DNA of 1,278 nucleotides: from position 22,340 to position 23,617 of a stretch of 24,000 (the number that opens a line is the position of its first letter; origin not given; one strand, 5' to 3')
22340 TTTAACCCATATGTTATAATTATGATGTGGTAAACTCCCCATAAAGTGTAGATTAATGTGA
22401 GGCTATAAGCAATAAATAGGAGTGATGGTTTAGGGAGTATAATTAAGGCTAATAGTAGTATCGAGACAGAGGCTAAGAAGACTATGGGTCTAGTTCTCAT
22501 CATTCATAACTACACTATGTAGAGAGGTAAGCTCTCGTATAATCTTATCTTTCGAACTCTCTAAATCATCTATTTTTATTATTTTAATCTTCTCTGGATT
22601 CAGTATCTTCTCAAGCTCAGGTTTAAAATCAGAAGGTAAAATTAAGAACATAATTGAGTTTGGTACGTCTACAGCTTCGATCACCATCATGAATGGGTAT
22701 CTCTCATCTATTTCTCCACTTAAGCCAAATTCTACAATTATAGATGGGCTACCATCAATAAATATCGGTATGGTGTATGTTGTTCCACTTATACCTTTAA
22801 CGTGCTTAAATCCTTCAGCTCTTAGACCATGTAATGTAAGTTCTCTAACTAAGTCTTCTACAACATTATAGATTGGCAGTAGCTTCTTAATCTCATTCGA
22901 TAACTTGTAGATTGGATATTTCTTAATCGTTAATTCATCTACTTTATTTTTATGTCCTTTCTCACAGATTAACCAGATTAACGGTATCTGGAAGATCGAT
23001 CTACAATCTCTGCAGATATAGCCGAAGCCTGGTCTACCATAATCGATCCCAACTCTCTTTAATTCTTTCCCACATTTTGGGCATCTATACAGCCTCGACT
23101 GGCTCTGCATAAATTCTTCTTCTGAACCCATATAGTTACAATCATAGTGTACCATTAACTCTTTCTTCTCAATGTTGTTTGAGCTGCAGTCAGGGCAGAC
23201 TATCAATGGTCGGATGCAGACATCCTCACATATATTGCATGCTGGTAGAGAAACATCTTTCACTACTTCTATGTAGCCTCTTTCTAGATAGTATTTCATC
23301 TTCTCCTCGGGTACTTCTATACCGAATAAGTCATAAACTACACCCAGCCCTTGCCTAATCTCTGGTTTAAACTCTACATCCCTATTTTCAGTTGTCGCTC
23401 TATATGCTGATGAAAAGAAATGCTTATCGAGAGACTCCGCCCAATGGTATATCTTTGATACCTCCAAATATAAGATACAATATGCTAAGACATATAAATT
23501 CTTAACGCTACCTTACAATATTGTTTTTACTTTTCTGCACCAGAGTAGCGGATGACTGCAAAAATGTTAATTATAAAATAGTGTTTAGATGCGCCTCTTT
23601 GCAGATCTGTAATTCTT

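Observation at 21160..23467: TackOD1-like multi-zinc-ribbon protein translationally overlapped with a processive GT2 polysaccharide synthase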

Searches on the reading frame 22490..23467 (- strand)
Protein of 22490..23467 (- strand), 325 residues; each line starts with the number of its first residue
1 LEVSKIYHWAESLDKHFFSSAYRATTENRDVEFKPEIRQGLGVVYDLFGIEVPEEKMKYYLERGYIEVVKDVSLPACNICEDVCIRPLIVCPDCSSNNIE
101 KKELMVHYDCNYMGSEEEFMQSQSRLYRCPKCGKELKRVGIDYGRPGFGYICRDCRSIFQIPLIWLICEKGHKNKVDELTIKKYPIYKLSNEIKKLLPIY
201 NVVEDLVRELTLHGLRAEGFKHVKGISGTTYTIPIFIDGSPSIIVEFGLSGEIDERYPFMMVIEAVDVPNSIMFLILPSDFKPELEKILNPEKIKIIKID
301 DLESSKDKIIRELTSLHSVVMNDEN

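Call 3: search_protein_families(library=pfam, proteins=[window:22490-23467:-], max_evalue=1)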
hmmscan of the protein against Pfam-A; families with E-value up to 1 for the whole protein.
window:22490-23467:- (325 aa): 11 families
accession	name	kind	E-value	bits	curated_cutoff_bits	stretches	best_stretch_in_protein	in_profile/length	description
PF18551.6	TackOD1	-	2.7e-25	89.5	32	1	56-188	55-187/188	Thaumarchaeal output domain 1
PF09723.15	Zn_ribbon_8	-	0.00057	20.3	34.4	1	108-139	6-40/41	Zinc ribbon domain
PF16256.10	DUF4911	-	0.031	14.8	29.3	1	260-290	21-51/57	Domain of unknown function (DUF4911)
PF25206.1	DUF7836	-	0.066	13.5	26.7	1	128-157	9-38/59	Domain of unknown function (DUF7836)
PF24460.1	DUF7575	-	0.16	11.8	28.5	1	128-136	5-13/28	Domain of unknown function (DUF7575)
PF23451.1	Zn_ribbon_PaaD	-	0.18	11.9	27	0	89-102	15-28/53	PaaD zinc beta ribbon domain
PF24444.1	DUF7563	-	0.27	11.2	27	0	122-133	22-33/39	Family of unknown function (DUF7563)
PF08792.16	A2L_zn_ribbon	-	0.28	11.4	22.9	0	148-161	20-33/33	A2L zinc ribbon domain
PF24458.1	DUF7573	-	0.38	11.2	30.2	1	127-157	12-38/39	Domain of unknown function (DUF7573)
PF12773.13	DZR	-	0.54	10.9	27.3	0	128-162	14-35/45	Double zinc ribbon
PF07191.17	Zn_ribbon_6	-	0.69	10.4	25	1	90-157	2-57/67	Double zinc ribbon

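Call 4: search_protein_families(library=ncbifam, proteins=[window:22490-23467:-], max_evalue=1)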
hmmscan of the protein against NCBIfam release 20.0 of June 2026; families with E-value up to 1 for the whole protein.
window:22490-23467:- (325 aa): 6 families
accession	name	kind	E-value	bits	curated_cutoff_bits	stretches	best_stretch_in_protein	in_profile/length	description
TIGR02605.1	CxxC_CxxC_SSSS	subfamily_domain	0.0025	17.9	31.3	1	108-139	6-40/52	FmdB family zinc ribbon protein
NF001607.0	PRK00398.1-4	equivalog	0.086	12.6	89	1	125-137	8-20/53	DNA-directed RNA polymerase subunit P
NF050000.1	IS1_IS1595_Zn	domain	0.12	12.9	28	1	129-160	1-32/34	IS1/IS1595 family N-terminal zinc-binding domain-containing protein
NF047723.1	TransFacS4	equivalog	0.14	12.7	120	0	90-120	3-33/90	transcription factor S4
NF040805.1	blaOXA-732_like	exception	0.24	10.9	585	1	26-63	106-143/261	OXA-732 family class D beta-lactamase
NF003058.0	PRK03976.1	equivalog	0.71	9.9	87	0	118-141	28-52/91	50S ribosomal protein L37ae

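Call 11: find_homologous_proteins(query=window:22490-23467:-)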
Query window:22490-23467:- (325 aa): 26 proteins with E <= 0.001 among 1339 candidates.
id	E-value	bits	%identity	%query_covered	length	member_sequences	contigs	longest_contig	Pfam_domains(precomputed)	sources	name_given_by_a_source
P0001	5.2e-217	737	99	100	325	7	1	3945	PF18551.7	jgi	-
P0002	2.6e-189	646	84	100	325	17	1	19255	PF18551.7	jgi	-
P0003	5.8e-180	615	82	100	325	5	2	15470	PF18551.7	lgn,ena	-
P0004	1.3e-152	526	69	98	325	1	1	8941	PF18551.7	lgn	-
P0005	1.3e-139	483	65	95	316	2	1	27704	PF18551.7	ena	-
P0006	2.3e-136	472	67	94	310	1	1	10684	PF18551.7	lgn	-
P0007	7.0e-116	405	55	95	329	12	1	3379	PF18551.7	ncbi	-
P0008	1.3e-114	401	54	94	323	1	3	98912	PF18551.7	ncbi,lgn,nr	ncbi:MAG: hypothetical protein NZ929_02240 [Aigarchaeota archaeon]|nr:hypothetical protein [Aigarcha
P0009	2.7e-114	400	53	93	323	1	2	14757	PF18551.7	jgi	jgi:hypothetical protein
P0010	1.1e-113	398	50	96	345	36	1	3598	PF18551.7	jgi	jgi:hypothetical protein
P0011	2.3e-113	397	50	96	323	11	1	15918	PF18551.7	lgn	-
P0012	6.6e-113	395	51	96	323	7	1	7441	PF18551.7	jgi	jgi:rubrerythrin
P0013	2.3e-112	393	52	94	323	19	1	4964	PF18551.7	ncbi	ncbi:MAG: hypothetical protein QW330_01360 [Nitrososphaerota archaeon]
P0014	1.3e-111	391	50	99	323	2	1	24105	PF18551.7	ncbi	ncbi:MAG: hypothetical protein ABDH32_06310 [Candidatus Caldarchaeales archaeon]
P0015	5.3e-109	382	51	94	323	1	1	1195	PF18551.7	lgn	-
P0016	4.5e-108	379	48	99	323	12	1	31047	PF18551.7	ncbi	-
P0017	2.7e-107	377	47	97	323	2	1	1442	PF18551.7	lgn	-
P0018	1.2e-104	368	47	97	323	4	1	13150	PF18551.7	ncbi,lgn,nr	ncbi:MAG: hypothetical protein NZ918_04670 [Aigarchaeota archaeon]|nr:hypothetical protein [Aigarcha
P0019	1.5e-100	354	47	94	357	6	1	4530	PF18551.7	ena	-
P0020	5.9e-88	313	43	94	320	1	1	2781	PF18551.7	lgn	-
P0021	9.4e-83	296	54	70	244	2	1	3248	PF12172.15,PF18551.7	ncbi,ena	-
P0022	3.2e-51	192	34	87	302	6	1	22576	PF18551.7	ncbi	-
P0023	3.8e-51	192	35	89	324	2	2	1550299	PF18551.7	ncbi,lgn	-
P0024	1.0e-48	184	33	89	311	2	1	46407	PF18551.7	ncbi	-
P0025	8.8e-43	165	34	83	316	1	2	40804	PF18551.7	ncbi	-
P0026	1.8e-40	157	32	84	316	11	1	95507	PF18551.7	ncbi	-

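Call 12: find_encoding_contigs(protein=P0008, flank=6000, max_places=2)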
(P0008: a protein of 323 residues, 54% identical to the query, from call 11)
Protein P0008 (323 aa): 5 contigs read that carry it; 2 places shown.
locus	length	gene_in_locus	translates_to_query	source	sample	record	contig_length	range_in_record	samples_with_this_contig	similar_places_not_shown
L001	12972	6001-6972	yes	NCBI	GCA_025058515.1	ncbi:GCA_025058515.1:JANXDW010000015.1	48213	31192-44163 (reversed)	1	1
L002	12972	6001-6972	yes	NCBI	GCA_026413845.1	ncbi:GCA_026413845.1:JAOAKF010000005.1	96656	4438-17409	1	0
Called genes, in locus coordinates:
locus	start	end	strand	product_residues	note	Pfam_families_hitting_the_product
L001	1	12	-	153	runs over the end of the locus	-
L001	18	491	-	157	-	-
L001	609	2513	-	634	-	PF02934:GatB_N, PF02938:GAD, PF02637:GatB_Yqey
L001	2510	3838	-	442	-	PF18195:GatD_N, PF00710:Asparaginase, PF17763:Asparaginase_C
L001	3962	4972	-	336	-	PF03486:HI0933_like (faint), PF07992:Pyr_redox_2, PF12831:FAD_oxidored (faint), PF13434:Lys_Orn_oxgnase (faint), PF13450:NAD_binding_8 (weak), PF13738:Pyr_redox_3, PF00743:FMO-like (weak), PF00070:Pyr_redox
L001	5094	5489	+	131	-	PF00571:CBS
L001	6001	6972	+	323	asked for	PF18551:TackOD1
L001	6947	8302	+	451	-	PF00535:Glycos_transf_2 (weak), PF13641:Glyco_tranf_2_3, PF13632:Glyco_trans_2_3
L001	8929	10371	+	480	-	PF03951:Gln-synt_N, PF00120:Gln-synt_C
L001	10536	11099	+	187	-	PF13803:DUF4184 (faint), PF04307:YdjM (weak)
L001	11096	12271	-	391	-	PF00571:CBS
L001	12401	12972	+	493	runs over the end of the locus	PF12706:Lactamase_B_2 (weak), PF07521:RMMBL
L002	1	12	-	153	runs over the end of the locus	-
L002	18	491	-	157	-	-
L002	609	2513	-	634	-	PF02934:GatB_N, PF02938:GAD, PF02637:GatB_Yqey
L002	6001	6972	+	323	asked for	PF18551:TackOD1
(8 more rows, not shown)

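Call 13: find_encoding_contigs(protein=P0005, flank=6000, max_places=2)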
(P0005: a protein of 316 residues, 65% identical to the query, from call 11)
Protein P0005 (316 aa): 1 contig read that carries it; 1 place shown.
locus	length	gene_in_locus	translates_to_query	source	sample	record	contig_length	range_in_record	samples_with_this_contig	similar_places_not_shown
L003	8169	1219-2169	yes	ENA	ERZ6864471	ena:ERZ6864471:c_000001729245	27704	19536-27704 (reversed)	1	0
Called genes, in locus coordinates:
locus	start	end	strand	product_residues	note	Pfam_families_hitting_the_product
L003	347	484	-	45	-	-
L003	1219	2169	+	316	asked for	PF18551:TackOD1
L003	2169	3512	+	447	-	PF13641:Glyco_tranf_2_3, PF00535:Glycos_transf_2 (weak), PF13632:Glyco_trans_2_3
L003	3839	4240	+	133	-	PF05168:HEPN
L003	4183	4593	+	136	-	PF01909:NTP_transf_2, PF18765:Polbeta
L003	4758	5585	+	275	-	-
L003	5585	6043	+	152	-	-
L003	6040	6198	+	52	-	-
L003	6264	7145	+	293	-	PF00493:MCM (faint), PF20030:bpMoxR, PF00004:AAA (weak), PF07726:AAA_3, PF07728:AAA_5, PF17863:AAA_lid_2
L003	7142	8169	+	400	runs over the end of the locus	-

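Call 14: find_encoding_contigs(protein=P0023, flank=6000, max_places=2)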
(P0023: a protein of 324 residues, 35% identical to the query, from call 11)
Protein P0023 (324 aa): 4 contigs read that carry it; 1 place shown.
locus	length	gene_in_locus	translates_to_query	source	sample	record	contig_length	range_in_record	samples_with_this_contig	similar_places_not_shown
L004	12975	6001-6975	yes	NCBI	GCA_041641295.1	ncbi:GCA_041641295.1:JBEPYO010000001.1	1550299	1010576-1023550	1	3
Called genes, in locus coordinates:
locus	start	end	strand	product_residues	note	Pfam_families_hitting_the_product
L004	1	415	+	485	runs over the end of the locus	PF00662:Proton_antipo_N, PF00361:Proton_antipo_M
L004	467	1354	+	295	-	PF01063:Aminotran_4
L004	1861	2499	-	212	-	PF00950:ABC-3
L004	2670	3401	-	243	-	PF02463:SMC_N (faint), PF00005:ABC_tran, PF13304:AAA_21 (weak)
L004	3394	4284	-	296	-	PF01297:ZnuA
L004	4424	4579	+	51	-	PF04758:Ribosomal_S30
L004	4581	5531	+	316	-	PF00106:adh_short (faint), PF01073:3Beta_HSD, PF01370:Epimerase, PF02719:Polysacc_synt_2, PF04321:RmlD_sub_bind, PF07993:NAD_binding_4, PF13460:NAD_binding_10, PF16363:GDP_Man_Dehyd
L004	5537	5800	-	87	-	-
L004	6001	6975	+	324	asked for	PF18551:TackOD1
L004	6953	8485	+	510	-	PF00535:Glycos_transf_2, PF13641:Glyco_tranf_2_3, PF13632:Glyco_trans_2_3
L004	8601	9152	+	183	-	PF06197:DUF998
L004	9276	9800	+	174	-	-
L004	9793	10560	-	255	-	-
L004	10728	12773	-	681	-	PF04945:YHS, PF00122:E1-E2_ATPase, PF00702:Hydrolase, PF12710:HAD (weak)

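Call 15: find_encoding_contigs(protein=P0026, flank=6000, max_places=2)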
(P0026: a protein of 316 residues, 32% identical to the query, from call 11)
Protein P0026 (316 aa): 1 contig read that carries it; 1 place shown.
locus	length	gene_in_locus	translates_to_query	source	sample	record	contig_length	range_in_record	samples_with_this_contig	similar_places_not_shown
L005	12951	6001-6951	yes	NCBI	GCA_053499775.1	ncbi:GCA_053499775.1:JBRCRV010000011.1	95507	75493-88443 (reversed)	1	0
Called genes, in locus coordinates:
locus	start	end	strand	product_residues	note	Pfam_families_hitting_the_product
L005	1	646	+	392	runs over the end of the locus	PF02812:ELFV_dehydrog_N, PF00208:ELFV_dehydrog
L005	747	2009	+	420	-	PF13231:PMT_2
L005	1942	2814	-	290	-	PF01209:Ubie_methyltran (weak), PF08241:Methyltransf_11, PF13649:Methyltransf_25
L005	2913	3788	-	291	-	-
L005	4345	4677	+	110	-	-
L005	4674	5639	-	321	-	PF00106:adh_short (faint), PF01073:3Beta_HSD, PF01370:Epimerase, PF02719:Polysacc_synt_2, PF04321:RmlD_sub_bind, PF13460:NAD_binding_10, PF16363:GDP_Man_Dehyd, PF07993:NAD_binding_4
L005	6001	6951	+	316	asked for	PF18551:TackOD1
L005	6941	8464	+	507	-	PF00535:Glycos_transf_2, PF13641:Glyco_tranf_2_3, PF13632:Glyco_trans_2_3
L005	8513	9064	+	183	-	PF06197:DUF998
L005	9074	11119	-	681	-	PF04945:YHS, PF00122:E1-E2_ATPase, PF00702:Hydrolase, PF08282:Hydrolase_3 (faint)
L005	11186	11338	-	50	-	PF04945:YHS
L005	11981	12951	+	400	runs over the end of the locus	PF04143:Sulf_transp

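Call 16: find_encoding_contigs(protein=P0024, flank=6000, max_places=2)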
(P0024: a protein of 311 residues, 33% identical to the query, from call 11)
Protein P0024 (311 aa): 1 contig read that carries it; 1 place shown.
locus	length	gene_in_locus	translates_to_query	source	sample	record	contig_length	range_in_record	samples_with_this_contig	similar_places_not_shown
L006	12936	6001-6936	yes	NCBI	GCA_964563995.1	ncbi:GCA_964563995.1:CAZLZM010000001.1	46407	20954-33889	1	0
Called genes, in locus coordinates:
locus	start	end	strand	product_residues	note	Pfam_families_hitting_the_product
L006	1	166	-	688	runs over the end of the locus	PF12840:HTH_20 (weak), PF24038:DUF7347, PF03477:ATP-cone, PF13597:NRDD (weak)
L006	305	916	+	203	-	PF00210:Ferritin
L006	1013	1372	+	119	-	PF00355:Rieske, PF13806:Rieske_2 (weak), PF22543:Rieske_4 (weak)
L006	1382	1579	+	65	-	-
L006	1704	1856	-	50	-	PF08271:Zn_Ribbon_TF (faint)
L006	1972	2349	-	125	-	PF01796:OB_ChsH2_C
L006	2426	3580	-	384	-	PF00108:Thiolase_N, PF02803:Thiolase_C, PF22691:Thiolase_C_1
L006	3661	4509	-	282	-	PF00795:CN_hydrolase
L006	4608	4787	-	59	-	PF01361:Tautomerase, PF14552:Tautomerase_2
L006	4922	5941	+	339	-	PF01694:Rhomboid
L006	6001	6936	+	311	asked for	PF18551:TackOD1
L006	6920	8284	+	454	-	PF13506:Glyco_transf_21, PF00535:Glycos_transf_2, PF13641:Glyco_tranf_2_3, PF13632:Glyco_trans_2_3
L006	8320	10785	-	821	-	PF00403:HMA, PF19991:HMA_2 (faint), PF00122:E1-E2_ATPase, PF00702:Hydrolase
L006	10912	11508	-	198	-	PF13404:HTH_AsnC-type, PF13412:HTH_24, PF01037:AsnC_trans_reg, PF08394:Arc_trans_TRASH, PF24273:TRASH_HVO_1752_C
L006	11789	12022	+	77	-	PF01037:AsnC_trans_reg, PF22482:AsnC_trans_reg_3 (weak)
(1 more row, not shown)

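Call 17: find_encoding_contigs(protein=P0022, flank=6000, max_places=2)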
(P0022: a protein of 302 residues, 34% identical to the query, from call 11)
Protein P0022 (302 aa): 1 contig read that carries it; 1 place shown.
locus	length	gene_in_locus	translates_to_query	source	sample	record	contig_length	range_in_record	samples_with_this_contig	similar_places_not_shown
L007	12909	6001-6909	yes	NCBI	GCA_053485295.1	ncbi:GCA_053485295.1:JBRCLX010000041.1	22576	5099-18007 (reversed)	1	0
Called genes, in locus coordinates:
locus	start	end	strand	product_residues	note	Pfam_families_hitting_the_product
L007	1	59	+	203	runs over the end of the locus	PF00210:Ferritin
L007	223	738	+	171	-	PF04313:HSDR_N (faint)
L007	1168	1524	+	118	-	PF00355:Rieske, PF22543:Rieske_4 (weak)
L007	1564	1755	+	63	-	-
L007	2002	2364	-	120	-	PF01796:OB_ChsH2_C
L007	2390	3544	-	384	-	PF00108:Thiolase_N, PF00109:ketoacyl-synt (faint), PF22691:Thiolase_C_1, PF02803:Thiolase_C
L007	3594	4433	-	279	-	PF00795:CN_hydrolase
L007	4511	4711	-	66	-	PF14552:Tautomerase_2, PF01361:Tautomerase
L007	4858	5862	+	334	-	PF01694:Rhomboid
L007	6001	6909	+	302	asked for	PF18551:TackOD1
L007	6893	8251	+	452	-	PF13506:Glyco_transf_21, PF00535:Glycos_transf_2, PF13641:Glyco_tranf_2_3, PF13632:Glyco_trans_2_3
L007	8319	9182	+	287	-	PF01012:ETF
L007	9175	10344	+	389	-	PF01012:ETF, PF00766:ETF_alpha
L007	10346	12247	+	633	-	PF01266:DAO (weak), PF01494:FAD_binding_3 (faint)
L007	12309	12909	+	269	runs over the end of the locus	PF00731:AIRC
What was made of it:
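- The same holds in 6 of 6 neighbourhoods whose flanking genes are otherwise unrelated (calls 12-17).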

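Call 21: find_related_loci(query=A1, collection=genome_contigs, flank=5000)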
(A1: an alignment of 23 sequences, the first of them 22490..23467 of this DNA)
Query A1 (325 aa) in genome_contigs; peptide patterns used: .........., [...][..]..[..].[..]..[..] (x = any residue, [..] = any of these).
41 stretches matched a pattern; 37 encode a relative of the query (tblastn E <= 1e-3); 37 distinct loci.
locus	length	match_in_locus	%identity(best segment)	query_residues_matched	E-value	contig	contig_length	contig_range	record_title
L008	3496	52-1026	84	1-325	0e+0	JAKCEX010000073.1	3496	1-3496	MAG: Candidatus Geocrenenecus arthurdayi isolate LGB-05.bin.6 NODE_8748_length_3496_cov_97.497820, whole genome shotgun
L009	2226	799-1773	82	1-325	0e+0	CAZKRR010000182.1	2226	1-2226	MAG TPA_asm: uncultured Nitrososphaeria archaeon isolate SRP104967_co1_24 genome assembly, contig: NODE_14749_length_222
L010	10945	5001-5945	54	2-316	6e-120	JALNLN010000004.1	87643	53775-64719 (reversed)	MAG: Candidatus Geocrenenecus dongiae isolate ZZQ.bins.17.201803 NODE_179_length_87643_cov_23.765026, whole genome shotg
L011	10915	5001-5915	54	12-316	9e-117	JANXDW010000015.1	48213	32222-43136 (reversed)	MAG: Aigarchaeota archaeon isolate SKYB24 k141_96380, whole genome shotgun sequence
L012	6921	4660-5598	51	13-325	1e-116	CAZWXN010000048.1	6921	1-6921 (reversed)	MAG TPA_asm: uncultured Nitrososphaeria archaeon isolate SRP104967_co1_10 genome assembly, contig: NODE_3670_length_6921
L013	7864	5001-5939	50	13-325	3e-116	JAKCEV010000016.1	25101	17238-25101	MAG: Candidatus Wolframiiraptor allenii isolate LGB-01.bin.22 NODE_316_length_25101_cov_23.842330, whole genome shotgun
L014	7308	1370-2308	50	13-325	1e-115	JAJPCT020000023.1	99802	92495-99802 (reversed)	MAG: Candidatus Wolframiiraptor gerlachensis isolate A8 NODE_70_length_99802_cov_3_748563, whole genome shotgun sequence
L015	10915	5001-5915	52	12-316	1e-114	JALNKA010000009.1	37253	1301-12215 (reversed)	MAG: Candidatus Wolframiiraptor sinensis isolate GMQP.bins.13.201907 NODE_217_length_37253_cov_24.317136, whole genome s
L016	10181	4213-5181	48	3-325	6e-113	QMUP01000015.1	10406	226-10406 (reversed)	MAG: Candidatus Wolframiiraptor sp. isolate B99-G9 B99_Guay9_scaffold_07746, whole genome shotgun sequence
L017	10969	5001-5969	50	3-325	7e-115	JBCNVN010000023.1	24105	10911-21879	MAG: Candidatus Caldarchaeales archaeon isolate DT_Bin_20 contig23, whole genome shotgun sequence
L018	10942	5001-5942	47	3-316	4e-108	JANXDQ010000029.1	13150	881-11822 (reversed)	MAG: Aigarchaeota archaeon isolate SKYB129 NODE_29_length_13150_cov_19.770366, whole genome shotgun sequence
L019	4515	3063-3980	48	13-318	7e-105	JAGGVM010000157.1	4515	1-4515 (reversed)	MAG: Thaumarchaeota archaeon isolate AUK100 PB_MBMC_054_c_000000000146, whole genome shotgun sequence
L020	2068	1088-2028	54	3-316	4e-92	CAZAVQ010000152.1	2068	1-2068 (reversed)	MAG TPA_asm: uncultured Nitrososphaeria archaeon isolate binchicken_co6_180 genome assembly, contig: NODE_81066_length_2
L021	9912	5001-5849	37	32-316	2e-64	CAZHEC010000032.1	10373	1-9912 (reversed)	MAG TPA_asm: uncultured Nitrososphaeria archaeon isolate SRP163575_co2_204 genome assembly, contig: NODE_8347_length_103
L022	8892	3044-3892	36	32-316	1e-63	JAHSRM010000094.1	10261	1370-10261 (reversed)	MAG: Candidatus Benthortus lauensis isolate T2-175 k151_590741, whole genome shotgun sequence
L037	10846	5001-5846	36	30-313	7e-42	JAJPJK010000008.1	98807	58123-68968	MAG: Crenarchaeota archaeon isolate Centralia_MAG_457 k107_19222155, whole genome shotgun sequence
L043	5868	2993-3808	32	42-316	3e-30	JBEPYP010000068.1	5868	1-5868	MAG: Thermoproteota archaeon isolate 03V1_S199.concoct.120_sub NODE_8380_length_5868_cov_6.057481, whole genome shotgun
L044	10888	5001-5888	29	17-316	7e-30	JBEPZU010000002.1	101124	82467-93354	MAG: Thermoproteota archaeon isolate 03V1_S199.semibin_refined.032 NODE_189_length_101124_cov_26.601741, whole genome sh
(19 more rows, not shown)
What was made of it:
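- On TackOD1 (Pfam PF18551): Homologous loci come from Caldarchaeales, Wolframiiraptoraceae, Nitrosocaldales and Nitrososphaerales (call 21).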

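Call 28: predict_structure(alignment_id=A1)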
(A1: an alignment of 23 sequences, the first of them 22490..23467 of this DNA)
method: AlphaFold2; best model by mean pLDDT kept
length: 325 residues; sequences in the alignment: 23
mean_pLDDT: 83.3   pTM: 0.66
mean pLDDT of the five models: 83.3, 83.2, 83.0, 81.3, 80.1
residues with pLDDT >= 90: 103; 70-90: 187; 50-70: 18; < 50: 17
segments of 3 or more residues with pLDDT < 50: 1-12, 321-325
pLDDT, mean of each block of 10 residues (from residue 1): 28 70 83 91 88 88 91 95 91 92 90 88 75 85 85 91 87 92 95 73 87 89 86 89 84 75 88 89 80 86 82 73 41
secondary structure, 60 per line:
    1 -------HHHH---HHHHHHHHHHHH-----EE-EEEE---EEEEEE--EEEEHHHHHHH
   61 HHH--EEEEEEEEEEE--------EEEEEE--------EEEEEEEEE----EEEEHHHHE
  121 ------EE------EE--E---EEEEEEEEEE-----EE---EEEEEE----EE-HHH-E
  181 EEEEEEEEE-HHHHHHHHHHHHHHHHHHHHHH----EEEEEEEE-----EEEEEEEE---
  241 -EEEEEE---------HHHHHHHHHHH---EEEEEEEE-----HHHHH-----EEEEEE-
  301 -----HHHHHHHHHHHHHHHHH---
elements in order: H8-11 H15-26 E35-38 E42-47 E50-53 H54-63 E66-76 E85-90 E99-107 E112-115 H116-119 E143-152 E163-168 E180-189 H191-212 E217-224 E230-237 E242-247 H257-267 E271-278 H284-288 E294-299 H306-322
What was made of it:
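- The partner model's pTM of 0.66 leaves the arrangement of its domains uncertain (call 28).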
